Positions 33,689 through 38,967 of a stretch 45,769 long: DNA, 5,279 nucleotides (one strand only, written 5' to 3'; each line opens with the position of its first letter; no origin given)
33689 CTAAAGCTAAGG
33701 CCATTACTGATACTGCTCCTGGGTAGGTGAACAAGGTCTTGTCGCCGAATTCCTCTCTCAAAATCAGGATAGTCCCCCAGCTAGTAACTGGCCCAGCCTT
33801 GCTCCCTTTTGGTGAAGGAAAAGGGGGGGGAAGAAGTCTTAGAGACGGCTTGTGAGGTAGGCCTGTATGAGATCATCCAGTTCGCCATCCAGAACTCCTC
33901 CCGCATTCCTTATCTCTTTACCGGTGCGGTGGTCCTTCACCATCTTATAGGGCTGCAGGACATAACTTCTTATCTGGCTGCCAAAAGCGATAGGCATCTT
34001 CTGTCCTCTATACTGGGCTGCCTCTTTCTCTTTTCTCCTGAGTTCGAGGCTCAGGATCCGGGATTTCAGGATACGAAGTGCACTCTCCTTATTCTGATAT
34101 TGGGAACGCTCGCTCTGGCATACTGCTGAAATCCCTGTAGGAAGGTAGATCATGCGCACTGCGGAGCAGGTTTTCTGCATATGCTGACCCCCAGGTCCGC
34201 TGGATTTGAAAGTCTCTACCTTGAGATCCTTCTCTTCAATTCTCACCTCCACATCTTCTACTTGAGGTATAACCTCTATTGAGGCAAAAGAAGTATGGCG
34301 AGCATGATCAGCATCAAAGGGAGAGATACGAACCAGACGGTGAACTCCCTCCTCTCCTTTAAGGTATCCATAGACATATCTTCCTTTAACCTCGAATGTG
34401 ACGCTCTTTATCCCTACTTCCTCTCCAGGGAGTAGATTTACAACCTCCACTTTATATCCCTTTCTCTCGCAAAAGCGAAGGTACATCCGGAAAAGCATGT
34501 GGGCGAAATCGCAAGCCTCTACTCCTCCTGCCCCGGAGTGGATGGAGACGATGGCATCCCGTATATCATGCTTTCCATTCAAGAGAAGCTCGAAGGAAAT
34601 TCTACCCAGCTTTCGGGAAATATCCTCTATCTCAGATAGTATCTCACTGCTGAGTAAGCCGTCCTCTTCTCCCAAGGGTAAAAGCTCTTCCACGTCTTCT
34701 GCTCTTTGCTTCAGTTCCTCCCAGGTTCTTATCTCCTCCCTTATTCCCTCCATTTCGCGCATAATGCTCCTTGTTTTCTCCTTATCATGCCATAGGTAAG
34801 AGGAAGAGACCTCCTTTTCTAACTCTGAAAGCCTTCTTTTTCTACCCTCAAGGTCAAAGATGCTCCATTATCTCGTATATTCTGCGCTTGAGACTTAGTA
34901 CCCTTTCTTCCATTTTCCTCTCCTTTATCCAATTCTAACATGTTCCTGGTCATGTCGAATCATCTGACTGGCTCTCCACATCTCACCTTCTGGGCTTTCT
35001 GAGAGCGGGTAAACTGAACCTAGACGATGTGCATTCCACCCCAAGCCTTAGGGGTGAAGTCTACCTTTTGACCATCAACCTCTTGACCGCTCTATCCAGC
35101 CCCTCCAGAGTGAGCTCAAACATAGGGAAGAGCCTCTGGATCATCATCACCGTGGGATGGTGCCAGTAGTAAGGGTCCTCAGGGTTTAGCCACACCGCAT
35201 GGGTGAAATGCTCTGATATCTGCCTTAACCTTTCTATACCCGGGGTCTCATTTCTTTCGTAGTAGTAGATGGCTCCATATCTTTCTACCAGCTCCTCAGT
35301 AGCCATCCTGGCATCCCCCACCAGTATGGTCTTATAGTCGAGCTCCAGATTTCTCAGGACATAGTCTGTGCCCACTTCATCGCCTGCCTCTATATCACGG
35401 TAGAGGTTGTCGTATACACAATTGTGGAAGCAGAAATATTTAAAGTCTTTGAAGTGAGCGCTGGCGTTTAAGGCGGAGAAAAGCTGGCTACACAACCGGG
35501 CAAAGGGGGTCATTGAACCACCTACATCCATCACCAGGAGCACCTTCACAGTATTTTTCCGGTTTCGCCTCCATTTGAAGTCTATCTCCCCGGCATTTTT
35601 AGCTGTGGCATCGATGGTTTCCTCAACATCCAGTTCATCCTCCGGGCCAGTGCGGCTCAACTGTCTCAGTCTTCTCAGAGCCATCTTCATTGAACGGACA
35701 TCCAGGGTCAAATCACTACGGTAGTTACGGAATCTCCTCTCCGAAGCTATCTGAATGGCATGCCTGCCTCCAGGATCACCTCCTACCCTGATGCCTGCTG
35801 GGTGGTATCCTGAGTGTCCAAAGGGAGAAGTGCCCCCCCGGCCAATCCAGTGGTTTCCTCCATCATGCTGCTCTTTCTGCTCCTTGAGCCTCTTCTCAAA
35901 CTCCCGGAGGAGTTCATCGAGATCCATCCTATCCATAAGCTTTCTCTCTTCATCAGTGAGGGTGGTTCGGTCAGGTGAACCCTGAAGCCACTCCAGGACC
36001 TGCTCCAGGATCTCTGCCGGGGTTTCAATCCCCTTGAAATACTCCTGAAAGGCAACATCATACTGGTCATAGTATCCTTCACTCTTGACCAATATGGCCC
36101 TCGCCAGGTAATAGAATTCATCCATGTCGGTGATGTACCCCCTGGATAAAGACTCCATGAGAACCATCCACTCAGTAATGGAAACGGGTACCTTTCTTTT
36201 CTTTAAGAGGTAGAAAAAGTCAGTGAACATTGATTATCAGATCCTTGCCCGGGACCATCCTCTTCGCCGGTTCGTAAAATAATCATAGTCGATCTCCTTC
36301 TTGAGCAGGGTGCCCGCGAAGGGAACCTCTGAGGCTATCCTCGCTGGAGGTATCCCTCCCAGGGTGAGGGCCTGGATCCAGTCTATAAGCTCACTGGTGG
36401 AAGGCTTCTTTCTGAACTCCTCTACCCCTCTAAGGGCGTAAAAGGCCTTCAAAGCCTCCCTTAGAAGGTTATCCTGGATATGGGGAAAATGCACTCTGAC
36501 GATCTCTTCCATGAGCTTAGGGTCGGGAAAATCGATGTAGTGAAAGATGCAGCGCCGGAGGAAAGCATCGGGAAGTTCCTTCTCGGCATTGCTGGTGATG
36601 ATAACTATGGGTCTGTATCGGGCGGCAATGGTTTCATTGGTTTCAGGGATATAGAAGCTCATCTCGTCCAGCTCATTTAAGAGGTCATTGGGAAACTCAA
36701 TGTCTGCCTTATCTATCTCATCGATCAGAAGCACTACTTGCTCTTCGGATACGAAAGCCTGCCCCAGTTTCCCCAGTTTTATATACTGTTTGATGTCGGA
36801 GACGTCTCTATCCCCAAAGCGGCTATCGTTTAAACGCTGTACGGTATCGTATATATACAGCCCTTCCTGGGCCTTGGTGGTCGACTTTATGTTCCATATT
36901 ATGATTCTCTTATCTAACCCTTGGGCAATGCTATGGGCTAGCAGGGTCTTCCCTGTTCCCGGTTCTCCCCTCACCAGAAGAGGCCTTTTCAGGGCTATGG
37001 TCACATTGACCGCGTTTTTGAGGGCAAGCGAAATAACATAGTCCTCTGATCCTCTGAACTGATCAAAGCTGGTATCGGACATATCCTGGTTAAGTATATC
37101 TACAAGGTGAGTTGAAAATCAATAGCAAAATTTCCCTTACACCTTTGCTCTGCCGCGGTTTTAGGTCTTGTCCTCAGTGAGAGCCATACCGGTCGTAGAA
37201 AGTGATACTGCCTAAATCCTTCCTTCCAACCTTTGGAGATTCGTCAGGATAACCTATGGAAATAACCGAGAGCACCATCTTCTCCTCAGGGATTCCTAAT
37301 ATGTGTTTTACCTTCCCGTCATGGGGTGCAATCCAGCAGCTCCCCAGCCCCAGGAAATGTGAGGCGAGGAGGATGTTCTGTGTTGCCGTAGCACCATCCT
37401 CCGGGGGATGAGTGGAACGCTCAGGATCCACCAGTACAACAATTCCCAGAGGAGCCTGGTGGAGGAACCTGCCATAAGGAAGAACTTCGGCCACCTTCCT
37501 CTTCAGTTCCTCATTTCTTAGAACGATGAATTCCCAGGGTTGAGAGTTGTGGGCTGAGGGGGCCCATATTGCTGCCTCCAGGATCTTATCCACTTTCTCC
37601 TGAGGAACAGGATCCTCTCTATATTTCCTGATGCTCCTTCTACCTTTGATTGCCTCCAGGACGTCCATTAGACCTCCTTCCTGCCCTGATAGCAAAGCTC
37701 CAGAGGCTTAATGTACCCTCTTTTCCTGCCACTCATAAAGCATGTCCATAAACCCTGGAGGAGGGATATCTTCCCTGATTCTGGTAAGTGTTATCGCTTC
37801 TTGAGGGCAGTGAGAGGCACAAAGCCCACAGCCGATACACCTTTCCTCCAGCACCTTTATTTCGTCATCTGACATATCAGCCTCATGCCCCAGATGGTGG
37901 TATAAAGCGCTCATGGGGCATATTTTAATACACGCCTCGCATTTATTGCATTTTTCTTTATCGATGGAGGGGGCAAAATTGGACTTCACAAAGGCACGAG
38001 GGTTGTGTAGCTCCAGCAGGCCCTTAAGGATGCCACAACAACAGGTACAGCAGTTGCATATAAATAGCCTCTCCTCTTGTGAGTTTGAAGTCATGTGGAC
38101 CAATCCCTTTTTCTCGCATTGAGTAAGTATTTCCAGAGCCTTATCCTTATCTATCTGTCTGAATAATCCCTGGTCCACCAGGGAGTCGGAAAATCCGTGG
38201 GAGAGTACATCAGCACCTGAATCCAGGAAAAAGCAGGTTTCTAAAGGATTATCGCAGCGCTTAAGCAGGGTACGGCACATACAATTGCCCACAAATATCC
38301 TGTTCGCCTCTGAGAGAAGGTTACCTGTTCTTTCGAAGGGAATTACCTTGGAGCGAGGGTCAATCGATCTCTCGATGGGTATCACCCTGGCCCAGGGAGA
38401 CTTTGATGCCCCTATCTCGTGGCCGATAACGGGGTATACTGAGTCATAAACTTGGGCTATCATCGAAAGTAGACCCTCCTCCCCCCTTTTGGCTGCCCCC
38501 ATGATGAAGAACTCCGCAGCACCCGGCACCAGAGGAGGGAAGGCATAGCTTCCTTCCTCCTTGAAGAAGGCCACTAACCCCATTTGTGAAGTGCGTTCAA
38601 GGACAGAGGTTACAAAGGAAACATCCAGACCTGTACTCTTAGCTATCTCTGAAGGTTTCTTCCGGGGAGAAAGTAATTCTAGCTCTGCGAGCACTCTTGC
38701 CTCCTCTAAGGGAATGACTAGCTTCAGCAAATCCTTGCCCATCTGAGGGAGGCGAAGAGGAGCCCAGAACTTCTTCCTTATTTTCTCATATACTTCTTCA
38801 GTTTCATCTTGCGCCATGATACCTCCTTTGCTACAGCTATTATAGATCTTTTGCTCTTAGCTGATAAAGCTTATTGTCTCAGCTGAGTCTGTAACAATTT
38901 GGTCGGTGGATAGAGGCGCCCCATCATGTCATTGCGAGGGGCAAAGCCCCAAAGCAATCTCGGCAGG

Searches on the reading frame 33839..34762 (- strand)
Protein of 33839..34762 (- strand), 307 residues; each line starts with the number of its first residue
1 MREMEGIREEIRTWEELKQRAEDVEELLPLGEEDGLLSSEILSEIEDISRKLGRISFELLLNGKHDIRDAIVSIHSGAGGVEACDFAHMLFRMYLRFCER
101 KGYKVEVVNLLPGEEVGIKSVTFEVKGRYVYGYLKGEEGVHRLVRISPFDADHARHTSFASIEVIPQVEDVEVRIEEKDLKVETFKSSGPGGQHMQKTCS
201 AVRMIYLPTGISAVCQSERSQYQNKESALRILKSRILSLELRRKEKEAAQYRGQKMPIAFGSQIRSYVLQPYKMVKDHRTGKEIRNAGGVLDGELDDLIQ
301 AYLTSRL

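Call 27: search_protein_families(library=pfam, proteins=[window:33839-34762:-], max_evalue=0.000001)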
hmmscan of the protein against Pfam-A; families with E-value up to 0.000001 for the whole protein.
window:33839-34762:- (307 aa): 2 families
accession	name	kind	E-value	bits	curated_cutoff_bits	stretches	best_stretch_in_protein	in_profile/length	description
PF03462.23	PCRF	-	7.7e-49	166.6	24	1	2-162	29-194/194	PCRF domain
PF00472.26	RF-1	-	8.8e-36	122.8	35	1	170-279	2-116/116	RF-1 domain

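Call 57: find_homologous_proteins(query=window:33839-34762:-, max_evalue=1e-30)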
Query window:33839-34762:- (307 aa): 8000 proteins with E <= 1e-30 among 8000 candidates; the best 120 are listed.
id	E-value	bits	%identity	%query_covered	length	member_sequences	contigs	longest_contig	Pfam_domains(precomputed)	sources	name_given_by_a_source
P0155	4.7e-197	671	100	100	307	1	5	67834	PF03462.24,PF00472.27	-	-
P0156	2.4e-196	669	100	100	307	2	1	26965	PF03462.24,PF00472.27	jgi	-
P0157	6.4e-193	658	98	100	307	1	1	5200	PF03462.24,PF00472.27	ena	-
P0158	6.3e-188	641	96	99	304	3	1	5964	PF03462.24,PF00472.27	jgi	jgi:peptide chain release factor 2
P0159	8.8e-188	641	96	99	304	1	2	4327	PF03462.24,PF00472.27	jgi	-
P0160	4.6e-183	625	93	100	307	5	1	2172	PF03462.24,PF00472.27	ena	-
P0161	6.5e-167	572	84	100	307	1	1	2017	PF03462.24,PF00472.27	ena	-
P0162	1.5e-166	571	84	100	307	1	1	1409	PF03462.24,PF00472.27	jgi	jgi:peptide chain release factor 2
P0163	2.8e-165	567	89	93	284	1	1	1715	PF03462.24,PF00472.27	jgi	jgi:peptide chain release factor 2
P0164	3.8e-116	406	60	99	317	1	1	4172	PF03462.24,PF00472.27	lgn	-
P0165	2.8e-114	399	59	100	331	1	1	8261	PF03462.24,PF00472.27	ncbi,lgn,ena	-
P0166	1.5e-113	397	60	97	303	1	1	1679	PF03462.24,PF00472.27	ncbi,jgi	-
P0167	3.5e-113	396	58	100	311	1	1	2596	PF03462.24,PF00472.27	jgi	jgi:peptide chain release factor 2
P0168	4.9e-113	395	59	100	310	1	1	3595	PF03462.24,PF00472.27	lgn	-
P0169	1.2e-112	394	58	100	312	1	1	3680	PF03462.24,PF00472.27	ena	-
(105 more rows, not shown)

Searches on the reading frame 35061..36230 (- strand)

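Call 27: search_protein_families(library=pfam, proteins=[window:35061-36230:-], max_evalue=0.000001)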
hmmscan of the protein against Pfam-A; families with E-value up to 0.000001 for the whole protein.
window:35061-36230:- (389 aa): 1 family
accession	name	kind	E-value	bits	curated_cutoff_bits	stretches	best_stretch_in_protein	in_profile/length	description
PF05762.20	VWA_CoxE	-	3e-11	43.6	26.4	1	178-273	5-101/222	VWA domain containing CoxE-like protein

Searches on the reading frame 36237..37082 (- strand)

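Call 27: search_protein_families(library=pfam, proteins=[window:36237-37082:-], max_evalue=0.000001)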
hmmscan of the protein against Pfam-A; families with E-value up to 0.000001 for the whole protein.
window:36237-37082:- (281 aa): 4 families
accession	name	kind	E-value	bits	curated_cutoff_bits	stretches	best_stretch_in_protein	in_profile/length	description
PF00004.35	AAA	-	8.4e-12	46.1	21.2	1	36-178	2-123/131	ATPase family associated with various cellular activities (AAA)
PF07728.20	AAA_5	-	1.1e-10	42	22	1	35-178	2-139/139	AAA domain (dynein-related subfamily)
PF13401.12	AAA_22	-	1.1e-07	32.7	27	1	32-141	5-107/130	AAA domain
PF07724.20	AAA_2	-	3.2e-07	31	27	1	36-172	7-131/166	AAA domain (Cdc48 subfamily)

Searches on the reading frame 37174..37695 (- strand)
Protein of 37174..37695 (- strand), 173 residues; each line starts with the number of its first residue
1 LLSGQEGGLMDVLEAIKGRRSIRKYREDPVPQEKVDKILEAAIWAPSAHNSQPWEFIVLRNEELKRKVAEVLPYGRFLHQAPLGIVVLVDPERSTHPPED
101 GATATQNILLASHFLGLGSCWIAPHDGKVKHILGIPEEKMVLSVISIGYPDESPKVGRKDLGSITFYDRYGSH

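Call 27: search_protein_families(library=pfam, proteins=[window:37174-37695:-], max_evalue=0.000001)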
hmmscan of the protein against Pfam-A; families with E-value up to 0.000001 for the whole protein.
window:37174-37695:- (173 aa): 2 families
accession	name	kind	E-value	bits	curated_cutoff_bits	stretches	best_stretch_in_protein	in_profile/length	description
PF00881.29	Nitroreductase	-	2.2e-31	109.7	23.5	2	16-71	1-56/167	Nitroreductase family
PF14512.11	TM1586_NiRdase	-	2.7e-18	66.8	27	0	33-86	158-207/215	Putative TM nitroreductase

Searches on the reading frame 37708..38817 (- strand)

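Call 6: search_protein_families(library=pfam, proteins=[window:37708-38817:-], max_evalue=0.01)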
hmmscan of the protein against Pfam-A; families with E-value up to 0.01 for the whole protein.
window:37708-38817:- (369 aa): 14 families
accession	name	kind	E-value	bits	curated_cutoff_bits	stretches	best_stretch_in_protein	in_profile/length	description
PF00037.32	Fer4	-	6.4e-15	54.7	21.1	2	321-343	2-24/24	4Fe-4S binding domain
PF13237.11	Fer4_10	-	5.3e-10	39.5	25.5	1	283-338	2-53/53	4Fe-4S dicluster domain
PF14697.11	Fer4_21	-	4.2e-09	36.8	35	1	284-344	2-59/59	4Fe-4S dicluster domain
PF12838.12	Fer4_7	-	5.6e-09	36.8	27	1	289-341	1-52/52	4Fe-4S dicluster domain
PF13187.11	Fer4_9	-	1e-08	35.5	27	1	289-342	1-52/52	4Fe-4S dicluster domain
PF12837.12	Fer4_6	-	3.1e-08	33.6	25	2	283-305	2-24/24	4Fe-4S binding domain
PF13484.11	Fer4_16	-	2.2e-07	32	30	2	289-308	1-20/66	4Fe-4S double cluster binding domain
PF12797.12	Fer4_2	-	1e-06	28.7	24.5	2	322-338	5-21/22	4Fe-4S binding domain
PF25160.1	LdpA_Fe-S-bd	-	1.2e-06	28.6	27.6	1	295-344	8-45/49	LdpA Fe-S cluster-binding domain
PF13183.11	Fer4_8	-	4.3e-05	24.4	27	1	288-340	3-67/68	4Fe-4S dicluster domain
PF13370.11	Fer4_13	-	0.00089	20.3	24.5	0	324-339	3-18/58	4Fe-4S single cluster domain of Ferredoxin I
PF12800.12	Fer4_4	-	0.0031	18.2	24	0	288-302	2-16/17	4Fe-4S binding domain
PF12802.13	MarR_2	-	0.0063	17.1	27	0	36-83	4-51/61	MarR family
PF01978.25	TrmB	-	0.0084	16.4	25.6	0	39-88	10-58/68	Sugar-specific transcriptional regulator TrmB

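Call 7: search_protein_families(library=ncbifam, proteins=[window:37708-38817:-], max_evalue=0.01)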
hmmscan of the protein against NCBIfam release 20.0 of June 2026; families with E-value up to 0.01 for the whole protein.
window:37708-38817:- (369 aa): 84 families (the best 25 are shown)
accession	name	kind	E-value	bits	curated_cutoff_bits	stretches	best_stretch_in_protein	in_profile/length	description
NF007202.0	PRK09623.1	equivalog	1.8e-11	44.3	166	1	280-346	43-102/105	3-methyl-2-oxobutanoate dehydrogenase subunit delta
TIGR02179.1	PorD_KorD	subfamily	1.9e-10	40.7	60.05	1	281-345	18-75/78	2-oxoacid:acceptor oxidoreductase, delta subunit, pyruvate/2-ketoisovalerate family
TIGR02700.1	flavo_MJ0208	hypoth_equivalog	2.4e-10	40.1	251.35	1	277-343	137-195/234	dihydromethanopterin reductase (acceptor)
NF040684.1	PorD_Arch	equivalog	3.4e-10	39.9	120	1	280-346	24-83/85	pyruvate synthase subunit PorD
TIGR01944.1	rnfB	subfamily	3.8e-10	39.6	68.7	1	284-350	109-168/190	RnfABCDGE type electron transport complex subunit B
NF042909.1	FMH_DH_FwdF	exception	1.6e-09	37.3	375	1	284-347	253-316/336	tungsten-dependent formylmethanofuran dehydrogenase subunit FwdF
NF007203.0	PRK09624.1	equivalog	1.6e-08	34.7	171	1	280-346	43-102/105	pyuvate ferredoxin oxidoreductase subunit delta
NF003475.0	PRK05113.1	equivalog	3e-08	33.7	203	1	284-351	109-169/190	electron transport complex subunit RsxB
NF007205.0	PRK09626.1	equivalog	3.2e-08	33.5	93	1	279-345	8-74/105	2-oxoglutarate-acceptor oxidoreductase subunit OorD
NF009053.0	PRK12387.1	subfamily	3.8e-08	33.3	204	1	280-346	28-94/180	formate hydrogenlyase complex iron-sulfur subunit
NF041891.1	hdrA_Methbact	equivalog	6.3e-08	31.3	1300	1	281-345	565-621/762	ferredoxin:CoB-CoM heterodisulfide reductase subunit HdrA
NF004537.0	PRK05888.1-3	equivalog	6.5e-08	32.3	163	1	288-346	68-134/204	NADH-quinone oxidoreductase subunit NuoI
NF009945.0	PRK13409.1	equivalog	9.4e-08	31.2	469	1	285-350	7-74/592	ribosome biogenesis/translation initiation ATPase RLI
NF040770.1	hetero_SS_HdrA2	exception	9.5e-08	30.6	1100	1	281-349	570-630/777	CoB-CoM heterodisulfide reductase HdrA2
NF006076.0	PRK08222.1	equivalog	1.4e-07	31.5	270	1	283-346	33-94/181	hydrogenase 4 subunit H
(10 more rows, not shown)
